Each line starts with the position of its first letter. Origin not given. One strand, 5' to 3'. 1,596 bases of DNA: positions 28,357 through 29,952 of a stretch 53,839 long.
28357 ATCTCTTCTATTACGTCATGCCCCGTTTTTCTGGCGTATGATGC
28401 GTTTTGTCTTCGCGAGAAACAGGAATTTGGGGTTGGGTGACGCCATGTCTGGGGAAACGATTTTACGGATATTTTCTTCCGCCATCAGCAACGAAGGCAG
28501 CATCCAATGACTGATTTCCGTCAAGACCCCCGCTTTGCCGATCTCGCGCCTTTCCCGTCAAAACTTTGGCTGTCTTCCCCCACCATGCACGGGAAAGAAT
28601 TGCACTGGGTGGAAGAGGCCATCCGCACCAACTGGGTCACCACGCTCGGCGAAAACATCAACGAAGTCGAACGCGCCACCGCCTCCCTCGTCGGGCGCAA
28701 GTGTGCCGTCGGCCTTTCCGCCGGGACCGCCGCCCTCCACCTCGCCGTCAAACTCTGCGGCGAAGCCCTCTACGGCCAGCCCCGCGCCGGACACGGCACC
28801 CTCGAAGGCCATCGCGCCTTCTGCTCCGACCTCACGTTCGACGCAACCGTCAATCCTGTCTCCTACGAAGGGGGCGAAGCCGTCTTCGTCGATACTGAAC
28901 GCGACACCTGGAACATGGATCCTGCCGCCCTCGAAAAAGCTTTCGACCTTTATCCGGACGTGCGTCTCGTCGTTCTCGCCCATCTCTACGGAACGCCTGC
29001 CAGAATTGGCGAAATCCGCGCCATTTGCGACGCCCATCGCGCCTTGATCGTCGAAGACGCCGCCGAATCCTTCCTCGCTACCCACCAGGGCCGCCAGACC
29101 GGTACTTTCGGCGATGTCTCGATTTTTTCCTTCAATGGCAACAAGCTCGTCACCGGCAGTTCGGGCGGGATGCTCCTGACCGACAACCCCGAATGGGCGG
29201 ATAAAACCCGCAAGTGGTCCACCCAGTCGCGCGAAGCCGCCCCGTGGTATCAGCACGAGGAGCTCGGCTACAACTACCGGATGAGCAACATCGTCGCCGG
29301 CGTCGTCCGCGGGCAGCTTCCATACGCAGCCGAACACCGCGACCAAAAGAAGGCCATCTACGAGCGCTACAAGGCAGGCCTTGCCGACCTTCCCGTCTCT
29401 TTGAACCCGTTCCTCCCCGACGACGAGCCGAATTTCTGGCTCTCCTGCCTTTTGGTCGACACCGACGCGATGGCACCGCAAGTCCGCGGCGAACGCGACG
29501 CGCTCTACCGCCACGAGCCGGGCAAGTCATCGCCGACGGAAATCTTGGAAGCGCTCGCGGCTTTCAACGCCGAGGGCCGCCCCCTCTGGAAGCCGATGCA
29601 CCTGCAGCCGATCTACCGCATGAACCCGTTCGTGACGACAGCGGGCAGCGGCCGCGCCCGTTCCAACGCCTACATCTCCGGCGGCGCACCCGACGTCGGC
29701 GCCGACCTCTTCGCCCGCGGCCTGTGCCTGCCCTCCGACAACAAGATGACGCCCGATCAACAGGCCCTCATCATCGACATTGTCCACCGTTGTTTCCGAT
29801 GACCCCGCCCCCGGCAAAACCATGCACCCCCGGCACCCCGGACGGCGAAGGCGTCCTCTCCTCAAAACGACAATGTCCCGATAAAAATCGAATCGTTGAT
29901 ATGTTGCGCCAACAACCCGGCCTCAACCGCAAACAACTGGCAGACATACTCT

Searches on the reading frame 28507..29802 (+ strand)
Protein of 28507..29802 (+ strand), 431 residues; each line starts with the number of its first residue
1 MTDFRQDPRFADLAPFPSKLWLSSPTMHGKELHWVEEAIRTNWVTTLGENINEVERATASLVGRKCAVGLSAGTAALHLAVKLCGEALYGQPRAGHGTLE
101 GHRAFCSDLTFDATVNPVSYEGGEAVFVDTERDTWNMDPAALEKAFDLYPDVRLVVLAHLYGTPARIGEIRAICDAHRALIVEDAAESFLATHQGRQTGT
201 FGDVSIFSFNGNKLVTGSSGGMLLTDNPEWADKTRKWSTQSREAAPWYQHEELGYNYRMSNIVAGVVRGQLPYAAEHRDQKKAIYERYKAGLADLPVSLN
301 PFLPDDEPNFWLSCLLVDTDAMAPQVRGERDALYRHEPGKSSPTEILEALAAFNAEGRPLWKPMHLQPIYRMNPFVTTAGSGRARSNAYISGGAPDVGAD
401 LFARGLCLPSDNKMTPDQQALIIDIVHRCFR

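Call 4: search_protein_families(library=pfam, proteins=[window:28507-29802:+], max_evalue=0.01)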
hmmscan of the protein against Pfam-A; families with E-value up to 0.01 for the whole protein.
window:28507-29802:+ (431 aa): 2 families
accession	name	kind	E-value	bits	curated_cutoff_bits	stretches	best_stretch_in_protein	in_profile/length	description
PF01041.23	DegT_DnrJ_EryC1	-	1.3e-68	232.3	19.8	1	28-425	4-358/360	DegT/DnrJ/EryC1/StrS aminotransferase family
PF01212.27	Beta_elim_lyase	-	0.00021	21.2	27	1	49-192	32-176/288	Beta-eliminating lyase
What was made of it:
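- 28507..29802 (+): Intact DegT/DnrJ/EryC1-type sugar aminotransferase gene (431 aa). Its last 93 bp are repeat copy 1 (29710-29802). Pfam PF01041 E = 1.3e-68 (call 4).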

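Call 8: find_encoding_contigs(protein=window:28507-29802:+, flank=6000, max_places=10)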
Protein window:28507-29802:+ (431 aa): 4 contigs read that carry it; 4 places shown.
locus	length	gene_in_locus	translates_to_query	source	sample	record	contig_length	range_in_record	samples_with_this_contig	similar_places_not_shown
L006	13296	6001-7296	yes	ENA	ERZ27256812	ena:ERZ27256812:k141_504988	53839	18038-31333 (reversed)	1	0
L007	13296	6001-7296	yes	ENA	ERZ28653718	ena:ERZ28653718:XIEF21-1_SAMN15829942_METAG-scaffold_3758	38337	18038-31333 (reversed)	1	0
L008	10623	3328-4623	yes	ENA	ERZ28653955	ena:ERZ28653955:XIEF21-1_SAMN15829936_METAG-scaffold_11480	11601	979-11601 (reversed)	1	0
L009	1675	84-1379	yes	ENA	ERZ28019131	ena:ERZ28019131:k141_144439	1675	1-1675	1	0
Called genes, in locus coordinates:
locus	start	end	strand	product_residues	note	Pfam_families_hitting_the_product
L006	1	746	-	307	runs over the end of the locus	PF04556:DpnII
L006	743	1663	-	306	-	PF02086:MethyltransfD12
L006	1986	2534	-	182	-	-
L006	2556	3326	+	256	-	-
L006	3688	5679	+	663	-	PF01134:GIDA, PF07992:Pyr_redox_2 (weak), PF12831:FAD_oxidored, PF01134:GIDA, PF13932:SAM_GIDA_C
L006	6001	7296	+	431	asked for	PF01041:DegT_DnrJ_EryC1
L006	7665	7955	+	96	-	-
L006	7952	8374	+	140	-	PF01850:PIN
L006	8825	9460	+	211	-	PF02585:PIG-L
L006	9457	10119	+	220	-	PF02397:Bac_transf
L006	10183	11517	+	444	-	PF03446:NAD_binding_2 (weak), PF03721:UDPG_MGDP_dh_N, PF00984:UDPG_MGDP_dh, PF03720:UDPG_MGDP_dh_C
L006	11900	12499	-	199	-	PF00132:Hexapep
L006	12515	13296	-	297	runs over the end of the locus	PF00535:Glycos_transf_2, PF10111:Glyco_tranf_2_2, PF13641:Glyco_tranf_2_3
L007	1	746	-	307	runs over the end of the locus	PF04556:DpnII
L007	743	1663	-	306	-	PF02086:MethyltransfD12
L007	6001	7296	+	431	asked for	PF01041:DegT_DnrJ_EryC1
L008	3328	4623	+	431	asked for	PF01041:DegT_DnrJ_EryC1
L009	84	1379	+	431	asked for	PF01041:DegT_DnrJ_EryC1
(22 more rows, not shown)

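Call 26: find_homologous_proteins(query=window:28507-29802:+, max_evalue=1e-50)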
Query window:28507-29802:+ (431 aa): 8000 proteins with E <= 1e-50 among 8000 candidates; the best 120 are listed.
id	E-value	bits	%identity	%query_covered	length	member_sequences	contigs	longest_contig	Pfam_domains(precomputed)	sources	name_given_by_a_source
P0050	0.0e+0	1009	100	100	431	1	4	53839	PF01041.24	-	-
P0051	2.1e-265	899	89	100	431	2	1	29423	PF01212.28,PF01041.24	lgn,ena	-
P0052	4.7e-253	858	86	99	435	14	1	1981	PF01212.28,PF01041.24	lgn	-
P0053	2.2e-252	856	85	100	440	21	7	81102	PF01041.24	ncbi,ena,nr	ncbi:MAG: DegT/DnrJ/EryC1/StrS family aminotransferase [Kiritimatiellae bacterium]|nr:DegT/DnrJ/EryC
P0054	1.3e-251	853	83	100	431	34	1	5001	PF01212.28,PF01041.24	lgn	-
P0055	1.2e-250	850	85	100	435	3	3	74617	PF01212.28,PF01041.24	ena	-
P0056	9.4e-234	794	81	100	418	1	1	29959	PF01212.28,PF01041.24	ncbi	-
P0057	1.5e-231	787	77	99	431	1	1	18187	PF01212.28,PF01041.24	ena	-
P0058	1.5e-231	787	77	99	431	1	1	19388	PF01212.28,PF01041.24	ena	-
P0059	2.6e-231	786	77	99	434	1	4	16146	PF01212.28,PF01041.24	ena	-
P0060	1.2e-230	784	77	99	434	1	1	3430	PF01212.28,PF01041.24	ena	-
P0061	1.2e-230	784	76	100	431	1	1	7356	PF01212.28,PF01041.24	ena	-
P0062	1.7e-230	783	76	100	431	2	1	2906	PF01041.24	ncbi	-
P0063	2.3e-230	783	77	99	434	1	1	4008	PF01212.28,PF01041.24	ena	-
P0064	1.8e-229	780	75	100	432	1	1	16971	PF01212.28,PF01041.24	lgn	-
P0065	2.7e-229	780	77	100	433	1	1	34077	PF01212.28,PF01041.24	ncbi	-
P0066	1.2e-228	777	76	99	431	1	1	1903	PF01212.28,PF01041.24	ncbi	-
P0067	3.1e-228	776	76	99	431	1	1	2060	PF01212.28,PF01041.24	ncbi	-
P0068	4.2e-228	776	76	99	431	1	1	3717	PF01212.28,PF01041.24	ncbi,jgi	jgi:dTDP-4-amino-4,6-dideoxygalactose transaminase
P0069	2.1e-227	773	76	100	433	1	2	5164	PF01212.28,PF01041.24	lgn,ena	-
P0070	5.4e-227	772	76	99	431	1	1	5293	PF01212.28,PF01041.24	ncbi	-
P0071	1.3e-226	771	75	100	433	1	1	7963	PF01041.24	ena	-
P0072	1.8e-226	770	74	100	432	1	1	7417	PF01212.28,PF01041.24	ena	-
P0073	2.2e-226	770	75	99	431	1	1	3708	PF01212.28,PF01041.24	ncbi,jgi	jgi:dTDP-4-amino-4,6-dideoxygalactose transaminase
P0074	3.0e-226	770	75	99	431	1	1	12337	PF01212.28,PF01041.24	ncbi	-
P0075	5.4e-226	769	74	100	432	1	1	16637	PF01212.28,PF01041.24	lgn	-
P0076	6.9e-226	768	75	99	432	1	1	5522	PF01212.28,PF01041.24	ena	-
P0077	8.4e-226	768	75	99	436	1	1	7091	PF01212.28,PF01041.24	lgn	-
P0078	1.3e-225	767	76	100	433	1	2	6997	PF01041.24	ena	-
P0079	1.7e-225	767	75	99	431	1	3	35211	PF01212.28,PF01041.24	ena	-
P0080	2.3e-225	767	74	100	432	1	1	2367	PF01041.24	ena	-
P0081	2.5e-225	766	76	99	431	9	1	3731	PF01212.28,PF01041.24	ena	-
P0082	3.0e-225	766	75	99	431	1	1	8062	PF01212.28,PF01041.24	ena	-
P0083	3.2e-225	766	74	100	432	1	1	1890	PF01212.28,PF01041.24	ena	-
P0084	3.9e-225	766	76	100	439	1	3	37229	PF01212.28,PF01041.24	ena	-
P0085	4.6e-225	766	75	100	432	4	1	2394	PF01212.28,PF01041.24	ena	-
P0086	5.1e-225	765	75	100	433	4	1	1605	PF01212.28,PF01041.24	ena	-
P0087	5.2e-225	765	75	100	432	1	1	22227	PF01041.24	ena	-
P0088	5.9e-225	765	74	99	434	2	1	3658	PF01041.24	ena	-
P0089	7.0e-225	765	73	100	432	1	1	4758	PF01212.28,PF01041.24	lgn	-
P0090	7.4e-225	765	73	100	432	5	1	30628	PF01212.28,PF01041.24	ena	-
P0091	8.2e-225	765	73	100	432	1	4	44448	PF01212.28,PF01041.24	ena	-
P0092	1.2e-224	764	74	100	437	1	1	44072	PF01212.28,PF01041.24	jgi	-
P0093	1.5e-224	764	74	100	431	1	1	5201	PF01212.28,PF01041.24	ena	-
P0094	2.1e-224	763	75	99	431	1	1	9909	PF01212.28,PF01041.24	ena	-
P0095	3.3e-224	763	74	100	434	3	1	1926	PF01041.24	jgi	jgi:dTDP-4-amino-4,6-dideoxygalactose transaminase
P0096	3.4e-224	763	73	99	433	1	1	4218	PF01212.28,PF01041.24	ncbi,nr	ncbi:MAG: DegT/DnrJ/EryC1/StrS family aminotransferase [Solobacterium sp.]|nr:DegT/DnrJ/EryC1/StrS f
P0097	3.8e-224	763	76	99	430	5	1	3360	PF01212.28,PF01041.24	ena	-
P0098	4.6e-224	762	75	100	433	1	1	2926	PF01041.24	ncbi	-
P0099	4.9e-224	762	74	100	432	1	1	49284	PF01041.24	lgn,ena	-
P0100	5.2e-224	762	73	100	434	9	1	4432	PF01212.28,PF01041.24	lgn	-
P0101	5.6e-224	762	75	100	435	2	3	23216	PF01041.24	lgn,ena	-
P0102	1.3e-223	761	75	99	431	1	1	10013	PF01212.28,PF01041.24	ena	-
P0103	1.4e-223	761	74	100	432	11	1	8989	PF01212.28,PF01041.24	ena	-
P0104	1.6e-223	761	76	100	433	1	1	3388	PF01041.24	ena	-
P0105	1.7e-223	760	75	99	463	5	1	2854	PF01212.28,PF01041.24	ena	-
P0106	1.8e-223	760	74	100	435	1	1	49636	PF01041.24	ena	-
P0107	3.0e-223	760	74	100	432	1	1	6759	PF01212.28,PF01041.24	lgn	-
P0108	4.2e-223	759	74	100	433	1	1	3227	PF01212.28,PF01041.24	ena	-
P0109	5.6e-223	759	61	97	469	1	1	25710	PF01041.24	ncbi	-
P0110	6.5e-223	759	73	99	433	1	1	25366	PF01041.24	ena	-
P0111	6.7e-223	758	73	100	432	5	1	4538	PF01212.28,PF01041.24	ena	-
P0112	1.1e-222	758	74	99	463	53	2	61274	PF01212.28,PF01041.24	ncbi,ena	-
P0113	1.3e-222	758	73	100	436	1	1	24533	PF01212.28,PF01041.24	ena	-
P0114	1.4e-222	757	73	100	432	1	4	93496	PF01212.28,PF01041.24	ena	-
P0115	1.9e-222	757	74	100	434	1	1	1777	PF01041.24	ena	-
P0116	1.9e-222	757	73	100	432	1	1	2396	PF01212.28,PF01041.24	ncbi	-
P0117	2.1e-222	757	73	99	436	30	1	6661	PF01041.24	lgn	-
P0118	2.6e-222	757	74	100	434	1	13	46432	PF01212.28,PF01041.24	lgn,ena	-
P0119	2.7e-222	756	73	99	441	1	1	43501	PF01212.28,PF01041.24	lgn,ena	-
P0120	3.1e-222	756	74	100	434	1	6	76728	PF01041.24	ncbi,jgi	jgi:dTDP-4-amino-4,6-dideoxygalactose transaminase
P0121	3.6e-222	756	75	99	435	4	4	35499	PF01212.28,PF01041.24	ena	-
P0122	3.9e-222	756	75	99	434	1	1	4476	PF01041.24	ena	-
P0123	3.9e-222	756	74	99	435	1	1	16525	PF01212.28,PF01041.24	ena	-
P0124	4.1e-222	756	73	99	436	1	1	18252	PF01041.24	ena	-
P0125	4.1e-222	756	74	100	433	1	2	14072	PF01212.28,PF01041.24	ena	-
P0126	4.2e-222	756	74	100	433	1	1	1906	PF01212.28,PF01041.24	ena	-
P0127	4.8e-222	756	74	99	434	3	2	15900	PF01212.28,PF01041.24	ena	-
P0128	5.8e-222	755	75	99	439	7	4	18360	PF01212.28,PF01041.24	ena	-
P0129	6.8e-222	755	73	100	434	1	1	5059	PF01212.28,PF01041.24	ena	-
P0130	7.5e-222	755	74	99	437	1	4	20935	PF01041.24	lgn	-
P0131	9.4e-222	755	74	100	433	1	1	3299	PF01212.28,PF01041.24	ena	-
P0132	1.2e-221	754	74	100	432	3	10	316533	PF01212.28,PF01041.24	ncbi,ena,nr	ncbi:MAG: DegT/DnrJ/EryC1/StrS family aminotransferase [Clostridia bacterium]|nr:DegT/DnrJ/EryC1/Str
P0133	1.2e-221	754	73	99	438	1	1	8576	PF01212.28,PF01041.24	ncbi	-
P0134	1.3e-221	754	72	100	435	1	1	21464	PF01212.28,PF01041.24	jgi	-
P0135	1.3e-221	754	74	98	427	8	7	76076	PF01212.28,PF01041.24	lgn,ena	-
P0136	1.9e-221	754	74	100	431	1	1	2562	PF01212.28,PF01041.24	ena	-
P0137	2.1e-221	754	73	100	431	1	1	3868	PF01212.28,PF01041.24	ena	-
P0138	2.4e-221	753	74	99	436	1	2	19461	PF01212.28,PF01041.24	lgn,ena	-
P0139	2.7e-221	753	74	99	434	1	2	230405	PF01041.24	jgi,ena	-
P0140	2.9e-221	753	72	100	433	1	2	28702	PF01212.28,PF01041.24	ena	-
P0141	4.6e-221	752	75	99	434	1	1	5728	PF01212.28,PF01041.24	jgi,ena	-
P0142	4.6e-221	752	73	100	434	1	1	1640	PF01041.24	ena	-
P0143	5.6e-221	752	73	100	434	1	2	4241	PF01041.24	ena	-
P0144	5.9e-221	752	73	99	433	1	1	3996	PF01041.24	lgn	-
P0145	6.4e-221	752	72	100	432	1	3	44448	PF01212.28,PF01041.24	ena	-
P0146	6.4e-221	752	74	100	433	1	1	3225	PF01212.28,PF01041.24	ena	-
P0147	6.9e-221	752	73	100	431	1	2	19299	PF01041.24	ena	-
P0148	7.7e-221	752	73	100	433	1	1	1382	PF01041.24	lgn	-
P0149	7.9e-221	752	75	98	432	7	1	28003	PF01212.28,PF01041.24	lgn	-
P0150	8.2e-221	752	73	100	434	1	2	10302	PF01041.24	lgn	-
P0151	8.4e-221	752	73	100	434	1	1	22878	PF01212.28,PF01041.24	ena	-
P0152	8.7e-221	752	73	100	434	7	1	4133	PF01041.24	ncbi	-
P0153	9.6e-221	751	73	100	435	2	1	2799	PF01212.28,PF01041.24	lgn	-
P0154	1.0e-220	751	74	100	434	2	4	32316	PF01212.28,PF01041.24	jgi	jgi:dTDP-4-amino-4,6-dideoxygalactose transaminase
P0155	1.1e-220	751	73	100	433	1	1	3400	PF01212.28,PF01041.24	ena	-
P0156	1.1e-220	751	75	100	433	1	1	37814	PF01212.28,PF01041.24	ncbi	-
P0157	1.2e-220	751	74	100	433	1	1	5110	PF01041.24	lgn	-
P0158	1.4e-220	751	73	100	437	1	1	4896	PF01041.24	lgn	-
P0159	1.8e-220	750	75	99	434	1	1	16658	PF01212.28,PF01041.24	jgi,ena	-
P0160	2.3e-220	750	73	99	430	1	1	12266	PF01041.24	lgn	-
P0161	2.9e-220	750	73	99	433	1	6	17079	PF01041.24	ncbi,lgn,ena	-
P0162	3.2e-220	750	74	100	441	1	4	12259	PF01041.24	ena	-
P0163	3.7e-220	749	75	100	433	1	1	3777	PF01041.24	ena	-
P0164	3.7e-220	749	73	100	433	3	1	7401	PF01041.24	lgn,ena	-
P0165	4.0e-220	749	73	99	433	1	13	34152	PF01041.24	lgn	-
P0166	4.0e-220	749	73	99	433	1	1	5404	PF01041.24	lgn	-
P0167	4.1e-220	749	75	97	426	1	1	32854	PF01212.28,PF01041.24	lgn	-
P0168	4.2e-220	749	72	100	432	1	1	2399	PF01041.24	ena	-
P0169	4.4e-220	749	73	100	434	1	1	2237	PF01041.24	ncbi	-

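Call 28: find_encoding_contigs(protein=P0051, flank=6000, max_places=3)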
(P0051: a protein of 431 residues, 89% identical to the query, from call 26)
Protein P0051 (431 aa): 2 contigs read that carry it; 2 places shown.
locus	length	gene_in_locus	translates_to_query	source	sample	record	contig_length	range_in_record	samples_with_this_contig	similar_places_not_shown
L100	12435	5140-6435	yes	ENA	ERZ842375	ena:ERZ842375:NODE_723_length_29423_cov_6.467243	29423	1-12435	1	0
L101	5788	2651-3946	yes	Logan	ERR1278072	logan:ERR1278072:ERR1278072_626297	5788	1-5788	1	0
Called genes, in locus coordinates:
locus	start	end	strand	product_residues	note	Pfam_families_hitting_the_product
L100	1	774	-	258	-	?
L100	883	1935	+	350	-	PF01073:3Beta_HSD, PF01370:Epimerase, PF02719:Polysacc_synt_2, PF04321:RmlD_sub_bind (weak), PF07993:NAD_binding_4 (faint), PF13460:NAD_binding_10, PF16363:GDP_Man_Dehyd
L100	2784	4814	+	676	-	PF01134:GIDA, PF07992:Pyr_redox_2 (weak), PF12831:FAD_oxidored, PF01134:GIDA, PF13932:SAM_GIDA_C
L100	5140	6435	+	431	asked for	PF01041:DegT_DnrJ_EryC1, PF01212:Beta_elim_lyase (weak)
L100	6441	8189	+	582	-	PF09820:AAA-ATPase_like, PF08011:PDDEXK_9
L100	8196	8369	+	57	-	-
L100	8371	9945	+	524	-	-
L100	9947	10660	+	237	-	PF02585:PIG-L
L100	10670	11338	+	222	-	PF02397:Bac_transf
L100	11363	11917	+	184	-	PF00132:Hexapep (faint)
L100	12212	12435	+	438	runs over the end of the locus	PF03446:NAD_binding_2 (weak), PF03721:UDPG_MGDP_dh_N, PF00984:UDPG_MGDP_dh, PF03720:UDPG_MGDP_dh_C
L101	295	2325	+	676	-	PF01134:GIDA, PF07992:Pyr_redox_2 (weak), PF12831:FAD_oxidored, PF01134:GIDA, PF13932:SAM_GIDA_C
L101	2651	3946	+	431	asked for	PF01041:DegT_DnrJ_EryC1, PF01212:Beta_elim_lyase (weak)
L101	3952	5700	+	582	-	PF09820:AAA-ATPase_like, PF08011:PDDEXK_9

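Call 29: find_encoding_contigs(protein=P0053, flank=6000, max_places=5)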
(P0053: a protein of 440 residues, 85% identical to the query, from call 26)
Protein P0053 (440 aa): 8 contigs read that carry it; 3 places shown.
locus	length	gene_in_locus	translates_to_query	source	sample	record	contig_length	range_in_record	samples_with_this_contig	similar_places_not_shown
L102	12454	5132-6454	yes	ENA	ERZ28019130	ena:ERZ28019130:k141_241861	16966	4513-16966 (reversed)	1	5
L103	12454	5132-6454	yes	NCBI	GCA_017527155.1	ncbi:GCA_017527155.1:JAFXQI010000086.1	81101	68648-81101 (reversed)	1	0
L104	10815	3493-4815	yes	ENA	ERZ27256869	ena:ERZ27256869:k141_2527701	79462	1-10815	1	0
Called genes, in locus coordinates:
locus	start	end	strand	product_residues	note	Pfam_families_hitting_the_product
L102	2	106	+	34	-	?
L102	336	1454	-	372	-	PF04230:PS_pyruv_trans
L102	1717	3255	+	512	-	PF00890:FAD_binding_2 (faint), PF01266:DAO (weak), PF01593:Amino_oxidase, PF01946:Thi4 (faint), PF03486:HI0933_like (faint), PF05834:Lycopene_cycl (faint), PF07992:Pyr_redox_2 (faint), PF13450:NAD_binding_8, +2 more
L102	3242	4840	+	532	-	-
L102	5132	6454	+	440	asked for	PF01041:DegT_DnrJ_EryC1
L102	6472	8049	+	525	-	PF13191:AAA_16 (faint), PF13401:AAA_22 (faint)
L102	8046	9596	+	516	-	PF04326:SLFN_AlbA_2, PF13749:HATPase_c_4, PF08279:HTH_11 (faint), PF12802:MarR_2 (weak), PF13412:HTH_24 (weak)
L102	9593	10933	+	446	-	PF03972:MmgE_PrpD_N, PF19305:MmgE_PrpD_C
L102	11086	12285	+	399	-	PF13173:AAA_14, PF13635:DUF4143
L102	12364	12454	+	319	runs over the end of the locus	PF00248:Aldo_ket_red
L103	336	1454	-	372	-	PF04230:PS_pyruv_trans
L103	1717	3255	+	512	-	PF00890:FAD_binding_2 (faint), PF01266:DAO (weak), PF01593:Amino_oxidase, PF01946:Thi4 (faint), PF03486:HI0933_like (faint), PF05834:Lycopene_cycl (faint), PF07992:Pyr_redox_2 (faint), PF13450:NAD_binding_8, +2 more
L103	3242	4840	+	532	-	-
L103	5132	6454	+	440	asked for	PF01041:DegT_DnrJ_EryC1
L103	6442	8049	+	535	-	PF13191:AAA_16 (faint), PF13401:AAA_22 (faint)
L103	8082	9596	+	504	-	PF04326:SLFN_AlbA_2, PF13749:HATPase_c_4, PF08279:HTH_11 (faint), PF12802:MarR_2 (weak), PF13412:HTH_24 (weak)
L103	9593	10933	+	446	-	PF03972:MmgE_PrpD_N, PF19305:MmgE_PrpD_C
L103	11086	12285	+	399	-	PF13173:AAA_14, PF13635:DUF4143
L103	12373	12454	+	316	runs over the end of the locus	PF00248:Aldo_ket_red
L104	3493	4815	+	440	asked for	PF01041:DegT_DnrJ_EryC1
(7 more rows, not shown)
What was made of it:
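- L102-104 carries AAA_16, AlbA_2, PrpD and AAA_14 after DegT (call 29).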

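Call 30: find_encoding_contigs(protein=P0055, flank=6000, max_places=3)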
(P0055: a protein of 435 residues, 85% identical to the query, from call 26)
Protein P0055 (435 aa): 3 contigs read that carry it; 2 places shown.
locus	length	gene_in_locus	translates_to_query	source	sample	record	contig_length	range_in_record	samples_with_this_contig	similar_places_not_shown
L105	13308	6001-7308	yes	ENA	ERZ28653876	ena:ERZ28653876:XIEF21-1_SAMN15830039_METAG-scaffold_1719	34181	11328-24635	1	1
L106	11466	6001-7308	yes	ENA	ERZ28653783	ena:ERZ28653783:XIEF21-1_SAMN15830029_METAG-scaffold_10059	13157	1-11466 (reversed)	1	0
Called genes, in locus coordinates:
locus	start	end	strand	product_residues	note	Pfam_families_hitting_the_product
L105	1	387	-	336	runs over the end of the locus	-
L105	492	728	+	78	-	-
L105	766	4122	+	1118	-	PF03772:Competence, PF00753:Lactamase_B (weak)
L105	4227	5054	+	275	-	PF06750:A24_N_bact, PF01478:Peptidase_A24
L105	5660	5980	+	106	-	-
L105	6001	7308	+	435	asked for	PF01041:DegT_DnrJ_EryC1, PF01212:Beta_elim_lyase (weak)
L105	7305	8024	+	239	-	PF02585:PIG-L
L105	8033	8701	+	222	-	PF02397:Bac_transf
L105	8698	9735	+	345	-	PF01757:Acyl_transf_3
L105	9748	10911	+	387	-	PF07478:Dala_Dala_lig_C (weak), PF02655:ATP-grasp_3, PF02786:CPSase_L_D2 (faint), PF15632:ATPgrasp_Ter (faint)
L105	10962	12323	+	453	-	PF01943:Polysacc_synt, PF13440:Polysacc_synt_3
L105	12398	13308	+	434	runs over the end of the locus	PF04932:Wzy_C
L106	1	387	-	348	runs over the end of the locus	-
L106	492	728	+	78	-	-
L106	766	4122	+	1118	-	PF03772:Competence, PF00753:Lactamase_B (weak)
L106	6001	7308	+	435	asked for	PF01041:DegT_DnrJ_EryC1, PF01212:Beta_elim_lyase (weak)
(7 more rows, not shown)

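Call 42: search_protein_families(library=ncbifam, proteins=[L102:8046-9596:+, L100:6441-8189:+, L100:8371-9945:+], max_evalue=0.01)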
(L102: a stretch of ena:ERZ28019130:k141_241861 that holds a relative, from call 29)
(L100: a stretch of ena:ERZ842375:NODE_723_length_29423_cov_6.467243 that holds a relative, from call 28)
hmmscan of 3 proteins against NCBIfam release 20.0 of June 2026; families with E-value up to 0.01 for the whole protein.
L102:8046-9596:+ (516 aa): 2 families
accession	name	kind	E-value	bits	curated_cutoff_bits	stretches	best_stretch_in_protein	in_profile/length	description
TIGR00122.1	birA_repr_reg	equivalog_domain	0.00036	20.4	70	1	470-498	18-46/69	biotin operon repressor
NF040939.2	trans_reg_lrs14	equivalog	0.0013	18.7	90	1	449-498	19-69/103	Lrs14 family HTH-type transcriptional regulator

L100:6441-8189:+ (582 aa): 0 families

L100:8371-9945:+ (524 aa): 0 families
